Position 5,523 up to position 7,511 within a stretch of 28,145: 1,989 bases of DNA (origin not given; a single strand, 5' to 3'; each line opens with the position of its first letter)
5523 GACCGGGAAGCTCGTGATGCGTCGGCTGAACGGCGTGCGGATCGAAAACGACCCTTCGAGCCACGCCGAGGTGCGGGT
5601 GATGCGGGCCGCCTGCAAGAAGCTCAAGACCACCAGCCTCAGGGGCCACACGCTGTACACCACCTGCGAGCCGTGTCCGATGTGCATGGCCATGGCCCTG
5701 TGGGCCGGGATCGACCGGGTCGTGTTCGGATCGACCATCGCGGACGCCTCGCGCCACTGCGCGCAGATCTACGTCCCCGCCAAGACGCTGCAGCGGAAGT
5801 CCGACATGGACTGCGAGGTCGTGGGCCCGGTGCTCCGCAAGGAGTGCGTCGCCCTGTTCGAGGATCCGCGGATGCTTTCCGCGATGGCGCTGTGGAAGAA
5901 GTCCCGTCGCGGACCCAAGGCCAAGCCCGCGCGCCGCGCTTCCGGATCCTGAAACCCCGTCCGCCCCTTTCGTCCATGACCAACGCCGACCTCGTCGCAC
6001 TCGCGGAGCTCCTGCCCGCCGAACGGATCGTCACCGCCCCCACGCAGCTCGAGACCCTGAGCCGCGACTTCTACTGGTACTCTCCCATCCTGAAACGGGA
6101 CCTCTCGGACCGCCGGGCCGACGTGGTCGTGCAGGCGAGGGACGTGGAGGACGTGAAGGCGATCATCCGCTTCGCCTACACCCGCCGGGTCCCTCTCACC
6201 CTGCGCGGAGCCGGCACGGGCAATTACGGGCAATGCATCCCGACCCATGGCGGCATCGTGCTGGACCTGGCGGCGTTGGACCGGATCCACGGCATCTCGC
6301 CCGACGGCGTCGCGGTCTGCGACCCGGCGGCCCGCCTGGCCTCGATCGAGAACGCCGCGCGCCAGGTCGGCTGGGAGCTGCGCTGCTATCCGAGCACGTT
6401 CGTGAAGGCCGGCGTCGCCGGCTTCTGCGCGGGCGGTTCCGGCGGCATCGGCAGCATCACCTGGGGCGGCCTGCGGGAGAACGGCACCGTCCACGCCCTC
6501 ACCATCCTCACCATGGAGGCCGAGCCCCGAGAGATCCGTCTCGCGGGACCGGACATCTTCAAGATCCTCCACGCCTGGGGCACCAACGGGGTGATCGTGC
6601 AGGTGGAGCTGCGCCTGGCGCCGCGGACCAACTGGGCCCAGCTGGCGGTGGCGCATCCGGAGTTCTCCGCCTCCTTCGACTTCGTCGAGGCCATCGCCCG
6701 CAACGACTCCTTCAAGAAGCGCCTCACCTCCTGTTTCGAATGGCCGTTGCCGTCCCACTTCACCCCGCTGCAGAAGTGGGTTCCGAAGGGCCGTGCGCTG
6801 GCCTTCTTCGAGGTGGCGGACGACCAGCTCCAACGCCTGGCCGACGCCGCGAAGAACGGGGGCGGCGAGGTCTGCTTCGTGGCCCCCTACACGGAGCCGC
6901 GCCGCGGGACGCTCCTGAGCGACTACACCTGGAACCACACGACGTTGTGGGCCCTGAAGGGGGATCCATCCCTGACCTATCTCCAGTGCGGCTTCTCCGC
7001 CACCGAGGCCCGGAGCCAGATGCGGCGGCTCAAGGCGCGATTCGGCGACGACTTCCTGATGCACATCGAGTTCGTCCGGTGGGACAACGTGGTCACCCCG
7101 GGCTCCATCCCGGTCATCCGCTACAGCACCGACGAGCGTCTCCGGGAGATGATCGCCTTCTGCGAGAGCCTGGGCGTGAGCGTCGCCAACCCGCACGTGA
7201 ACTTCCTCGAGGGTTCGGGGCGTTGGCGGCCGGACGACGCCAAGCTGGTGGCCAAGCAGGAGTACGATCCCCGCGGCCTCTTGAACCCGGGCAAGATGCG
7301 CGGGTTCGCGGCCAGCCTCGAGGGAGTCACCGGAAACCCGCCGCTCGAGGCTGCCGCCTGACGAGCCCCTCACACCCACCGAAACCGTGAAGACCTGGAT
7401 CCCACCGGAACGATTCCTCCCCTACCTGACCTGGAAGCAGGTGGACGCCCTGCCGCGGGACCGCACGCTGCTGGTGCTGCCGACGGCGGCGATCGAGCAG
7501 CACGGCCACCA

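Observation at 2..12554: Self-contained divergent cluster for importing and stripping nitrogen from an unknown purine/pterin/pyrimidine-like compound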

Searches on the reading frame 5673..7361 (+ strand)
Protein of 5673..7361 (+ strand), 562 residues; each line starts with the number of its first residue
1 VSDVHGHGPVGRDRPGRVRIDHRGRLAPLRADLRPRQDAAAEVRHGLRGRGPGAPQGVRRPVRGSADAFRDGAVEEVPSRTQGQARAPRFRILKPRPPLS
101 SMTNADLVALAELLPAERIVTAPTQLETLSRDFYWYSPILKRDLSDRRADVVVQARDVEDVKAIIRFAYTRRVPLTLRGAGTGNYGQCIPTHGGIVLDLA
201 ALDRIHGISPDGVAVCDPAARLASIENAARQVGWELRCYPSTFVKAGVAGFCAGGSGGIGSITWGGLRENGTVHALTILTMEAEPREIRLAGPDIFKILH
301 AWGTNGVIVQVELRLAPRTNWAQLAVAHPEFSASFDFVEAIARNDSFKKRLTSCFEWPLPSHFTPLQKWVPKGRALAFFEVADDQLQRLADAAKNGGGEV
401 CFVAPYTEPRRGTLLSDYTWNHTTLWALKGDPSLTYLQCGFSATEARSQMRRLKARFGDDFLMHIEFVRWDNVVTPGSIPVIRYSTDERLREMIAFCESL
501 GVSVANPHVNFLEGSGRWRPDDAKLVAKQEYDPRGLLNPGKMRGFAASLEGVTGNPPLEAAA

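Call 3: search_protein_families(library=pfam, proteins=[window:5673-7361:+], max_evalue=0.01)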
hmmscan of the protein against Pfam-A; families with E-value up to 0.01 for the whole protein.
window:5673-7361:+ (562 aa): 1 family
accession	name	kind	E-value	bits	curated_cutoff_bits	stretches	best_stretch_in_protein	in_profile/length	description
PF01565.28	FAD_binding_4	-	2.9e-23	82.6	26.4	1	150-280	2-130/139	FAD binding domain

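Call 6: search_protein_families(library=ncbifam, proteins=[window:5673-7361:+], max_evalue=0.001)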
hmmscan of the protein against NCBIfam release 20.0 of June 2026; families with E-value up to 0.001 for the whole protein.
window:5673-7361:+ (562 aa): 6 families
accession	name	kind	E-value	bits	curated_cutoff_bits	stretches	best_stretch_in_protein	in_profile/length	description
NF008408.0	PRK11230.1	equivalog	5.3e-16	58.2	897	1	151-339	58-245/499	glycolate oxidase subunit GlcD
TIGR00387.1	glcD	equivalog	2.1e-14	53.2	567.9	1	152-327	1-182/413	glycolate oxidase subunit GlcD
NF008439.0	PRK11282.1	equivalog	2.4e-06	26.6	284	1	156-322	6-177/358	glycolate oxidase subunit GlcE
NF053785.1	DcplphribOxDprE1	equivalog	2.7e-06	26.8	500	1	151-324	17-188/449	decaprenylphosphoryl-beta-D-ribose oxidase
NF041226.1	BagK_FevA1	equivalog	0.00013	20.5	800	1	146-319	38-207/453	bagremycin/ferroverdin biosynthesis FAD-dependent oxygenase BagK/FevA1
NF041227.1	BagG_FevA2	exception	0.00017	20.3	850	1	145-318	42-210/455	bagremycin/ferroverdin biosynthesis FAD-dependent oxygenase BagG/FevA2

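Call 13: find_related_loci(query=window:5976-7361:+, collection=genome_contigs, flank=10000)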
Query window:5976-7361:+ (461 aa) in genome_contigs; peptide patterns used: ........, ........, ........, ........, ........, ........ (x = any residue, [..] = any of these).
599 stretches matched a pattern (row limit reached: there are more); 569 encode a relative of the query (tblastn E <= 1e-3); the best 80 are kept; 80 distinct loci.
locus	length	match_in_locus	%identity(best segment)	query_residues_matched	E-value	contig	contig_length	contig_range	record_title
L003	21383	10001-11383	97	1-461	0e+0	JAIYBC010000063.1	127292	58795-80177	MAG: Verrucomicrobiales bacterium isolate E1_MAG_00027 pond_E1_MAG_00027_000000000029, whole genome shotgun sequence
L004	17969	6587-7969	97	1-461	0e+0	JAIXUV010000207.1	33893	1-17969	MAG: Verrucomicrobiales bacterium isolate D1_MAG_00042 pond_D1_MAG_00042_000000000217, whole genome shotgun sequence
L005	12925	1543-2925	97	1-461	0e+0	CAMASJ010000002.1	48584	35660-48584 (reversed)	MAG: Akkermansia muciniphila isolate AE-24oct19-284 genome assembly, contig: AE-24oct19-C683, whole genome shotgun seque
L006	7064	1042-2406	74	1-455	0e+0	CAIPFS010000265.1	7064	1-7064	MAG: uncultured Verrucomicrobia bacterium isolate Umea1_bin-3761 genome assembly, contig: bin-3761:265/731, whole genome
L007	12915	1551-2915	74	1-455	0e+0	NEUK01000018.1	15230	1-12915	MAG: Spartobacteria bacterium AMD-G4 Spartobacteria-AMD-G4-C18, whole genome shotgun sequence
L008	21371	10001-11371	73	1-455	0e+0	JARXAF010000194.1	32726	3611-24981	MAG: Verrucomicrobiota bacterium isolate B02.bin.58 k141_33345, whole genome shotgun sequence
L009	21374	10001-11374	73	1-455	0e+0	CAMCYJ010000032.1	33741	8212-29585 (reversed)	MAG: Akkermansia muciniphila isolate MiE-22jul19-69 genome assembly, contig: MiE-22jul19-C1001, whole genome shotgun seq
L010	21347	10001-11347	75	1-449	0e+0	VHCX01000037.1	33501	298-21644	MAG: Verrucomicrobia bacterium isolate K_Offshore_40m_m1_220 K_Offshore_40m_m1_220_Ga0194133_10001962, whole genome shot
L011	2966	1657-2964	75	1-436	0e+0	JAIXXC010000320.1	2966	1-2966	MAG: Verrucomicrobiales bacterium isolate D4_MAG_00040 pond_D4_MAG_00040_000000000080, whole genome shotgun sequence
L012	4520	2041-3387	72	1-449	0e+0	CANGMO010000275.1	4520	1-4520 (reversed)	MAG: Verrucomicrobia bacterium isolate Jr-28jun17-223 genome assembly, contig: Jr-28jun17-C30122, whole genome shotgun s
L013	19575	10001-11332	74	1-444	0e+0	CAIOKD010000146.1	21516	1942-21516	MAG: uncultured Verrucomicrobia bacterium isolate LaPlata_bin-0894 genome assembly, contig: bin-0894:146/337, whole geno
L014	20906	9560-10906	73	1-449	0e+0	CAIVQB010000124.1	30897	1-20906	MAG: uncultured Verrucomicrobia bacterium isolate VK_bin-2510 genome assembly, contig: bin-2510:124/148, whole genome sh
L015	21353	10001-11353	78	1-451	0e+0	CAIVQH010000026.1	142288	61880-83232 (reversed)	MAG: uncultured Verrucomicrobia bacterium isolate Umea2_bin-2232 genome assembly, contig: bin-2232:26/60, whole genome s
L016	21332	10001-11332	64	1-444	0e+0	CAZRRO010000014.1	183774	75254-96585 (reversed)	MAG TPA_asm: uncultured Verrucomicrobiota bacterium isolate SRP302895_co1_249 genome assembly, contig: NODE_146_length_1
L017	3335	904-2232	62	1-444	0e+0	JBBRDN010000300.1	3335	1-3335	MAG: Verrucomicrobiota bacterium isolate Co_metawrap_2452 Cmw_2452_k141_19369467_length_3335_cov_9.0000, whole genome sh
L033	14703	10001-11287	55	17-444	9e-154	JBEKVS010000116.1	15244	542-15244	MAG: Terracidiphilus sp. isolate SPRUCE 60 SPRUCE_60_116, whole genome shotgun sequence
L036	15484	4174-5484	54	9-444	2e-152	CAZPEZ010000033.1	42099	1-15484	MAG TPA_asm: uncultured Terracidiphilus sp. isolate binchicken_co3_577 genome assembly, contig: NODE_2667_length_42099_c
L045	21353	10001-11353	52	1-449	2e-147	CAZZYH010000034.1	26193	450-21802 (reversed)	MAG: Vulcanimicrobiota bacterium isolate Green_AK.bin.5 genome assembly, contig: NODE_324_length_26193_cov_7.615770, who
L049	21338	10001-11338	53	1-444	1e-146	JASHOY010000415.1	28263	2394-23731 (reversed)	MAG: Acidobacteriaceae bacterium isolate JOPF035 JOPF_NEAR_contig_1272470, whole genome shotgun sequence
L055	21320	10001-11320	53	8-445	8e-145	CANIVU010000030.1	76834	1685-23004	MAG: Acidobacteria bacterium isolate RH-18aug17-384 genome assembly, contig: RH-18aug17-C711, whole genome shotgun seque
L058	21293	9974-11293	53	9-444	2e-142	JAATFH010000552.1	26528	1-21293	MAG: Acidobacteriales bacterium isolate bin_2 k141_1489229, whole genome shotgun sequence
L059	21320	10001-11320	52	9-446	4e-142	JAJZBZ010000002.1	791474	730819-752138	MAG: Acidobacteria bacterium isolate JA1.bin41 NODE_2_length_791474_cov_4.999400, whole genome shotgun sequence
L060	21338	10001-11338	50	1-444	4e-144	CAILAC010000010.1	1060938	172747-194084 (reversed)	MAG: uncultured Acidobacteria bacterium isolate Umea_bin-08653 genome assembly, contig: bin-08653:10/18, whole genome sh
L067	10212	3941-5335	43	6-460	5e-124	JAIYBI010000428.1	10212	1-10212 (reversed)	MAG: Opitutaceae bacterium isolate E1_MAG_00038 pond_E1_MAG_00038_000000000011, whole genome shotgun sequence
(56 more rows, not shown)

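Call 16: search_solved_structures(query=window:5976-7361:+, max_evalue=0.01)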
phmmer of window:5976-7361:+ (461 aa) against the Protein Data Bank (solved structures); distinct sequences matched with E-value up to 0.01: 21.
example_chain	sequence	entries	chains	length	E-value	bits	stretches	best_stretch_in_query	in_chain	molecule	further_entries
6v42_A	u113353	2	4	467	1.5e-99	337.1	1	12-442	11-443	FAD/FMN-containing dehydrogenase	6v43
7qh2_C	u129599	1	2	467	2.4e-14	56.2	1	4-189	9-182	Lactate dehydrogenase (NAD(+),ferredoxin) subunit LctD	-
8jdb_A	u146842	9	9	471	2.2e-09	39.8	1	48-236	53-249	Probable D-lactate dehydrogenase, mitochondrial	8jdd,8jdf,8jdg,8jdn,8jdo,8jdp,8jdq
8jdc_A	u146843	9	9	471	2.2e-09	39.8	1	48-236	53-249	Probable D-lactate dehydrogenase, mitochondrial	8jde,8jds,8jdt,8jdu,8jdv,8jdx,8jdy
4aut_A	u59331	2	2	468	2.7e-06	29.6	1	59-237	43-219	DECAPRENYL-PHOSPHORYL-BETA-D-RIBOFURANOSE-2-OXIDOREDUCTASE | DprE1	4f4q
3pm9_A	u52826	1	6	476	5.3e-06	28.7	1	41-222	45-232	Putative oxidoreductase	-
6yaq_A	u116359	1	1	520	6.9e-06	28.3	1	55-226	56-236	Cytokinin dehydrogenase 8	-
6lpn_A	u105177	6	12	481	7e-06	28.2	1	5-218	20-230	D-2-hydroxyglutarate dehydrogenase, mitochondrial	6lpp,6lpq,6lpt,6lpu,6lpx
8cj9_A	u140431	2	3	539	8.2e-06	28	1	55-226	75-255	cytokinin dehydrogenase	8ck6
21gt_B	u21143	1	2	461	1.3e-05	27.4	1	60-256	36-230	Decaprenylphosphoryl-beta-D-ribose oxidase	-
21gq_A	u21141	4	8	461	1.3e-05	27.4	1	60-256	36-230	Decaprenylphosphoryl-beta-D-ribose oxidase | Oxidoreductase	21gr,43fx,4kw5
6hfv_A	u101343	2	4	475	1.4e-05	27.3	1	60-256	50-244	Decaprenylphosphoryl-beta-D-ribose oxidase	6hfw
5oel_A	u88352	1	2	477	1.4e-05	27.3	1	60-256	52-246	Decaprenylphosphoryl-beta-D-ribose oxidase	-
5oep_A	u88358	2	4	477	1.4e-05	27.3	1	60-256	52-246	Decaprenylphosphoryl-beta-D-ribose oxidase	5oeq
4p8c_A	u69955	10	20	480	1.4e-05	27.3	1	60-256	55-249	Probable decaprenylphosphoryl-beta-D-ribose oxidase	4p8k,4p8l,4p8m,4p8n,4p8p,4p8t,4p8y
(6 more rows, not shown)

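Call 21: search_solved_structures(query=window:5976-7361:+, max_evalue=1e-50, show_alignments=1)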
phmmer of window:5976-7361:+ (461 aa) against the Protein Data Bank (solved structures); distinct sequences matched with E-value up to 1e-50: 1.
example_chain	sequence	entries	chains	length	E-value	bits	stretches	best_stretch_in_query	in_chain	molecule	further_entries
6v42_A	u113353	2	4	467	1.5e-99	337.1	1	12-442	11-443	FAD/FMN-containing dehydrogenase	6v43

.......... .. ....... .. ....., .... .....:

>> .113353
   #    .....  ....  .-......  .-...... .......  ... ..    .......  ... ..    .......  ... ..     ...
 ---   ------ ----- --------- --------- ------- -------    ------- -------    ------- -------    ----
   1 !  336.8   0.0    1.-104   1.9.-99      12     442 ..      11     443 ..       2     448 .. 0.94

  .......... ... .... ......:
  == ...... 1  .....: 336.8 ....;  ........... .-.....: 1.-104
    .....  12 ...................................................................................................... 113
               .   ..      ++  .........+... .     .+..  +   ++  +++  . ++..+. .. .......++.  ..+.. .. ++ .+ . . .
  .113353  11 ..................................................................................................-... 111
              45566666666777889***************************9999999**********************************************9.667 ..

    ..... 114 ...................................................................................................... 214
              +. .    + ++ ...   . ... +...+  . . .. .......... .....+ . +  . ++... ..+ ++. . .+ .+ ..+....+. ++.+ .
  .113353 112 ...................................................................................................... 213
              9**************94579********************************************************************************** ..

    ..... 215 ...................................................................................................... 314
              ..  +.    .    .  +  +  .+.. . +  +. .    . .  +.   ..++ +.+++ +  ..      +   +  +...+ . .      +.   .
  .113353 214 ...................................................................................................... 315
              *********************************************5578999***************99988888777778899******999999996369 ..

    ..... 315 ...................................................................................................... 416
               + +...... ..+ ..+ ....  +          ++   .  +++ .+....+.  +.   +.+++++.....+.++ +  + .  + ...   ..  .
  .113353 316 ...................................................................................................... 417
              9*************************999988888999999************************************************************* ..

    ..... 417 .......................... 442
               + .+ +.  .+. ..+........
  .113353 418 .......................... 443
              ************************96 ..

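Call 22: find_homologous_proteins(query=window:5976-7361:+, max_evalue=1e-20)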
Query window:5976-7361:+ (461 aa): 7282 proteins with E <= 1e-20 among 8000 candidates; the best 120 are listed.
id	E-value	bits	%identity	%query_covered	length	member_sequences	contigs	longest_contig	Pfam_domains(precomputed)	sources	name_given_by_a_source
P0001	0.0e+0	1025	95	100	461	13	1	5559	PF01565.29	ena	-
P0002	5.3e-285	963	88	100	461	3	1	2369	PF01565.29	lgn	-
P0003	6.8e-283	957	88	100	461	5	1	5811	PF01565.29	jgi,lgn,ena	-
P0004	8.0e-271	917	84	100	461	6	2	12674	PF01565.29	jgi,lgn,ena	jgi:FAD/FMN-containing dehydrogenase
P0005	4.9e-262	888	81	100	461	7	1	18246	PF01565.29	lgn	-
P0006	8.5e-244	828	76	100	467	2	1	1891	PF01565.29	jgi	jgi:FAD binding domain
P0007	4.8e-243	825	76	98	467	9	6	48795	PF01565.29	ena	-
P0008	8.5e-243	824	73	100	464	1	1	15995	PF01565.29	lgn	-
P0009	4.6e-240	815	74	100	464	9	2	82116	PF01565.29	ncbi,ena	-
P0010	9.2e-240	814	74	98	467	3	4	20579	PF01565.29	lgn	-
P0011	1.2e-239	814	75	100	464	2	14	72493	PF01565.29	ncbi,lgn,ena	-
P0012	9.9e-239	811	75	97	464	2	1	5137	PF01565.29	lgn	-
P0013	1.3e-238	811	75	100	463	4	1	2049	PF01565.29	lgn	-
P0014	3.6e-238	809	75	96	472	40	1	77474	PF01565.29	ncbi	-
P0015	8.0e-238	808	74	97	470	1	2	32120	PF01565.29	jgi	jgi:FAD/FMN-containing dehydrogenase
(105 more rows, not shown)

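Call 27: search_protein_families(library=pfam, proteins=[L045:15524-16342:+, L058:7928-9292:-, L067:1204-2136:-, L059:16508-20569:-, L060:6876-7619:+, L055:6666-7199:+, L049:16316-16927:+, L036:11746-12867:+, L009:16574-17368:+, L033:7966-8742:+], max_evalue=0.001)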
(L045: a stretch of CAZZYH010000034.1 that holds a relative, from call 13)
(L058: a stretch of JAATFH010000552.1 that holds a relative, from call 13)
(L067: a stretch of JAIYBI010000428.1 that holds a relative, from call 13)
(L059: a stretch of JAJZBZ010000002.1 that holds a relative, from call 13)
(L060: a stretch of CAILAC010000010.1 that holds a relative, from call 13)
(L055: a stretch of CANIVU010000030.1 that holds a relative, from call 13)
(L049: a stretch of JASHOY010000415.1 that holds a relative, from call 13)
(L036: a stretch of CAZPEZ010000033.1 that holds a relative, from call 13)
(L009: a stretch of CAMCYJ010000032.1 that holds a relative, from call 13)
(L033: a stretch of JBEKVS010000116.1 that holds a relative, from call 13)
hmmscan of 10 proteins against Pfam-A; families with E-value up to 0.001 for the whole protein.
L045:15524-16342:+ (273 aa): 1 family
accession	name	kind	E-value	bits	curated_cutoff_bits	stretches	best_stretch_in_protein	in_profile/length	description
PF13030.11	DUF3891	-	1.7e-38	133.1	24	1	1-245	1-218/219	Protein of unknown function (DUF3891)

L058:7928-9292:- (455 aa): 1 family
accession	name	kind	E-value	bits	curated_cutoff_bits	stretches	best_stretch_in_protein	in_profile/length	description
PF01425.27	Amidase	-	2.2e-64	218.6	27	1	40-440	1-444/445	Amidase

L067:1204-2136:- (311 aa): 1 family
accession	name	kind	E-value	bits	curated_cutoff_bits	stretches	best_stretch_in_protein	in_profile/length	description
PF03069.20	FmdA_AmdA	-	5.1e-49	167.6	27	2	145-309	198-372/373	Acetamidase/Formamidase family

L059:16508-20569:- (1354 aa): 3 families
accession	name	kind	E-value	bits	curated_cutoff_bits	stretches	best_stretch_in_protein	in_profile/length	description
PF25183.1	OMP_b-brl_4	-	3.8e-115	386.6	30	1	351-1297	1-823/838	Outer membrane beta barrel domain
PF13620.12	CarboxypepD_reg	-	7.5e-21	74.7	32.3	1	102-181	2-81/82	Carboxypeptidase regulatory-like domain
PF13715.12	CarbopepD_reg_2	-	3.4e-08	33.9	32.2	1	102-177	1-72/88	CarboxypepD_reg-like domain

L060:6876-7619:+ (248 aa): 0 families

L055:6666-7199:+ (178 aa): 1 family
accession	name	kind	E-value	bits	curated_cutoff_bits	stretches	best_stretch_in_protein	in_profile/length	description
PF09933.14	DUF2165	-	4.8e-63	212.3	24.9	1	17-171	2-156/157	Predicted small integral membrane protein (DUF2165)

L049:16316-16927:+ (204 aa): 0 families

L036:11746-12867:+ (374 aa): 0 families

L009:16574-17368:+ (265 aa): 1 family
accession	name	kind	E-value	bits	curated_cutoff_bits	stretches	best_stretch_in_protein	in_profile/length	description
PF03358.20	FMN_red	-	3e-05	24.1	24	1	53-130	59-138/152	NADPH-dependent FMN reductase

L033:7966-8742:+ (259 aa): 0 families

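Call 43: predict_structure(alignment_id=A1)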
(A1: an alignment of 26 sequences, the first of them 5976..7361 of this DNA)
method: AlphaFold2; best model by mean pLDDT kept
length: 461 residues; sequences in the alignment: 26
mean_pLDDT: 87.7   pTM: 0.87
mean pLDDT of the five models: 87.7, 86.6, 85.4, 83.5, 82.5
residues with pLDDT >= 90: 287; 70-90: 131; 50-70: 22; < 50: 21
segments of 3 or more residues with pLDDT < 50: 80-83, 446-461
pLDDT, mean of each block of 10 residues (from residue 1): 89 92 82 75 87 94 96 79 57 89 96 95 95 93 86 81 83 94 96 84 89 96 97 98 96 96 91 97 98 97 81 86 88 92 96 97 93 91 95 97 88 75 86 86 56 34 31
secondary structure, 60 per line:
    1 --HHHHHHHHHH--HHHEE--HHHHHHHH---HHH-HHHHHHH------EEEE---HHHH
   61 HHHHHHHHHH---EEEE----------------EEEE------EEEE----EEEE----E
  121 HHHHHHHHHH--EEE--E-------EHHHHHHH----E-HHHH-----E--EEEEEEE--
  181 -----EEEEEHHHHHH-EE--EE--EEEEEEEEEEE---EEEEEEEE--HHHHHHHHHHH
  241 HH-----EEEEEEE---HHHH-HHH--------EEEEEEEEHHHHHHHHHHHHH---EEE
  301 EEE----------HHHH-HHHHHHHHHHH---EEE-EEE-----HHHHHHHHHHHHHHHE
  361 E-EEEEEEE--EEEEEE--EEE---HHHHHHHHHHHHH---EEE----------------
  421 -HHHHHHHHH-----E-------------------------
elements in order: H3-12 H22-29 H37-43 E50-53 H57-70 E74-77 E94-97 E104-107 E112-115 H121-130 E133-135 H147-153 H160-163 E172-178 E186-190 H191-196 E206-216 E220-227 H230-242 E248-254 H258-261 E274-281 H282-294 E298-303 H314-317 H319-329 E333-335 E337-339 H345-359 E363-369 E372-377 E380-382 H386-398 E402-404 H422-430

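Call 46: fold_search(model_id=the predicted structure, library=pdb)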
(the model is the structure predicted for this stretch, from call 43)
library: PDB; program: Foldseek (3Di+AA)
matches with E <= 10: 500; with E <= 0.001: 317
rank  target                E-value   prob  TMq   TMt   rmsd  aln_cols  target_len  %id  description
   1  6v42_A                1.6e-47  1.00  0.89  0.89   2.4       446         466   39  Crystal structure of the flavin oxygenase with cofactor bound involved in folate catabolism (released 2020-12-02)
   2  8jdp                  2.0e-24  1.00  0.74  0.75   4.5       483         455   18  Crystal structure of H405A mLDHD in complex with D-2-hydroxyisovaleric acid (released 2023-10-18)
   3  8jdx                  3.0e-24  1.00  0.74  0.75   4.5       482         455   18  Crystal structure of mLDHD in complex with 2-ketoisovaleric acid (released 2023-10-18)
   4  8jdt                  3.4e-24  1.00  0.73  0.74   4.5       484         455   18  Crystal structure of mLDHD in complex with 2-ketobutanoic acid (released 2023-10-18)
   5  8jdu                  1.1e-23  1.00  0.74  0.74   4.6       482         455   18  Crystal structure of mLDHD in complex with 2-ketovaleric acid (released 2023-10-18)
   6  8jds                  1.4e-23  1.00  0.73  0.74   4.6       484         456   18  Crystal structure of mLDHD in complex with Pyruvate (released 2023-10-18)
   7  8jdb                  2.1e-23  1.00  0.73  0.74   4.5       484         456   18  Crystal structure of H405A mLDHD in complex with D-2-hydroxyoctanoic acid (released 2023-10-18)
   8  8jde                  2.6e-23  1.00  0.74  0.74   4.5       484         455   18  Crystal structure of mLDHD in complex with D-lactate (released 2023-10-18)
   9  8jdv                  2.6e-23  1.00  0.74  0.75   4.7       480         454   18  Crystal structure of mLDHD in complex with 2-ketohexanoic acid (released 2023-10-18)
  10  8jdy                  3.4e-23  1.00  0.73  0.74   4.5       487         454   18  Crystal structure of mLDHD in complex with 2-ketoisocaproic acid (released 2023-10-18)
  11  8jdc                  9.9e-23  1.00  0.73  0.74   4.8       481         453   18  Crystal structure of mLDHD in apo form (released 2023-10-18)
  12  9qit_H                3.3e-22  1.00  0.69  0.71   5.3       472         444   18  Crystal structure of a D-lactate dehydrogenase in complex with D-lactate from Porcellio dilatatus (released 2025-12-03)
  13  7qh2_C                6.8e-22  1.00  0.71  0.70   5.1       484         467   18  Cryo-EM structure of Ldh-EtfAB complex from Acetobacterium woodii (released 2022-06-29)
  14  6lpn_A                1.1e-21  1.00  0.75  0.74   4.4       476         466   16  Crystal structure of human D-2-hydroxyglutarate dehydrogenase in apo form (released 2021-01-13)
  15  9qit_A                2.7e-21  1.00  0.70  0.71   5.2       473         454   18  Crystal structure of a D-lactate dehydrogenase in complex with D-lactate from Porcellio dilatatus (released 2025-12-03)
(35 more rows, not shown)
